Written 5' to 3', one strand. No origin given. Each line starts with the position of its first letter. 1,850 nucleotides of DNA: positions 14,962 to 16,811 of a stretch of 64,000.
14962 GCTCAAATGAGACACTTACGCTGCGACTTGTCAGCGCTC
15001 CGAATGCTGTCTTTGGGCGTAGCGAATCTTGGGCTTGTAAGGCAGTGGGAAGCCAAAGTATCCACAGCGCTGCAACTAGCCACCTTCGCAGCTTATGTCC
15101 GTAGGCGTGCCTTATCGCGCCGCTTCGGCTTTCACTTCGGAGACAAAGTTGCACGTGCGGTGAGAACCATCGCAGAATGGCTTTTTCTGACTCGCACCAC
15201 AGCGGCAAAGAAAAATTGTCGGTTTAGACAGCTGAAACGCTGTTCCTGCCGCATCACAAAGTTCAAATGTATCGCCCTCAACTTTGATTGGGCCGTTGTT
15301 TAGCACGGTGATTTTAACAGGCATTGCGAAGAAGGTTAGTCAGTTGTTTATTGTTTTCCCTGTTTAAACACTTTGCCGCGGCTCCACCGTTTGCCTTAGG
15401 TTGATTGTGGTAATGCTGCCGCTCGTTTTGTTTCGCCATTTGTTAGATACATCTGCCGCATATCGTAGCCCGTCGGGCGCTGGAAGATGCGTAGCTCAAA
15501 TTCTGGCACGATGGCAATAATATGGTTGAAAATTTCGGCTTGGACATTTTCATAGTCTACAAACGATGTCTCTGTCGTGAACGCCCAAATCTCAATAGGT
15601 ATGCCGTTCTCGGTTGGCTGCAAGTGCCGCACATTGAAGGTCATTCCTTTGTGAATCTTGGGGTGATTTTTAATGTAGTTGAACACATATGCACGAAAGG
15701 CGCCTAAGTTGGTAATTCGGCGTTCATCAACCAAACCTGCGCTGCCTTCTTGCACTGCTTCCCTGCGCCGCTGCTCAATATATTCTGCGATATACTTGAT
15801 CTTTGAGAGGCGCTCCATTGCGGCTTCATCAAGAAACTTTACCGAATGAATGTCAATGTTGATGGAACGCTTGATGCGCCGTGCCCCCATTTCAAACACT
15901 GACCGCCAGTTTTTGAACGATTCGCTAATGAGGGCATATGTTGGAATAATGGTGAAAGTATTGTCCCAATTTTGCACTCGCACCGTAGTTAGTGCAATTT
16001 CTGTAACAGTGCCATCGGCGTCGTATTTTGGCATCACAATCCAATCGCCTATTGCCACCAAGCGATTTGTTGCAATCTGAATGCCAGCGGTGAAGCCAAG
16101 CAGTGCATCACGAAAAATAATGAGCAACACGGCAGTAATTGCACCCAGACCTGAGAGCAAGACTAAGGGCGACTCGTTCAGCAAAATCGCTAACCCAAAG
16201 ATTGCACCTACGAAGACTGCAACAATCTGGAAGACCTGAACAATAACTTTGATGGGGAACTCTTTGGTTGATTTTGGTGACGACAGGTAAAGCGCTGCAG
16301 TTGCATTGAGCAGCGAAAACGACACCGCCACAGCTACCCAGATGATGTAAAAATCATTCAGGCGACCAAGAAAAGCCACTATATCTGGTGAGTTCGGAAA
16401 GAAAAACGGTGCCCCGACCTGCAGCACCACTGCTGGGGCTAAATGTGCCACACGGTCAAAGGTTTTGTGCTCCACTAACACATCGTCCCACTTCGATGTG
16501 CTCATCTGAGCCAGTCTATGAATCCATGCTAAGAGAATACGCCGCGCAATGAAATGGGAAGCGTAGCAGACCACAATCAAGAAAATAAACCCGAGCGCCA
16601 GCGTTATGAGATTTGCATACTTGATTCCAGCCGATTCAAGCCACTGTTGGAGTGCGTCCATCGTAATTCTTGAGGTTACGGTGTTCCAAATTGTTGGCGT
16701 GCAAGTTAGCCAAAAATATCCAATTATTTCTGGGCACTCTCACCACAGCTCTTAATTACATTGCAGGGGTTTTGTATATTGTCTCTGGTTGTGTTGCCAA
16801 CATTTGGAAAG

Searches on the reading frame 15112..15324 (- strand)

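Call 61: search_protein_families(library=pfam, proteins=[window:15112-15324:-], max_evalue=0.001)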
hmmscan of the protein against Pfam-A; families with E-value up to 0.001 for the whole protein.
window:15112-15324:- (70 aa): 1 family
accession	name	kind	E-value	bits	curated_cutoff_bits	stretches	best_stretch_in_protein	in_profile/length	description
PF09360.15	zf-CDGSH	-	1.2e-17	64.3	29.5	1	10-56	1-48/48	Iron-binding zinc finger CDGSH type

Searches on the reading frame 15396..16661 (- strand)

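Call 3: search_protein_families(library=pfam, proteins=[window:15396-16661:-], max_evalue=0.01)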
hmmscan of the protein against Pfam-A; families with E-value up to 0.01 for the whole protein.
window:15396-16661:- (421 aa): 2 families
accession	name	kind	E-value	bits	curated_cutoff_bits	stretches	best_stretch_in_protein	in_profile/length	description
PF00924.24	MS_channel_2nd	-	7.1e-15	55.3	20.2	1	187-253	3-67/68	Mechanosensitive ion channel, beta-domain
PF21082.3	MS_channel_3rd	-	9.2e-05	23.2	21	1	330-390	27-86/88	Mechanosensitive ion channel MscS, C-terminal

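Call 4: search_protein_families(library=ncbifam, proteins=[window:15396-16661:-], max_evalue=0.01)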
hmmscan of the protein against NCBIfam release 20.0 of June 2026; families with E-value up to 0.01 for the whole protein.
window:15396-16661:- (421 aa): 1 family
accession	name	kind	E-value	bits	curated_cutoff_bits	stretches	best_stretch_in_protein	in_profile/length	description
NF008438.0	PRK11281.1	equivalog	0.0063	14.3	991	1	190-252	927-987/1113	mechanosensitive channel MscK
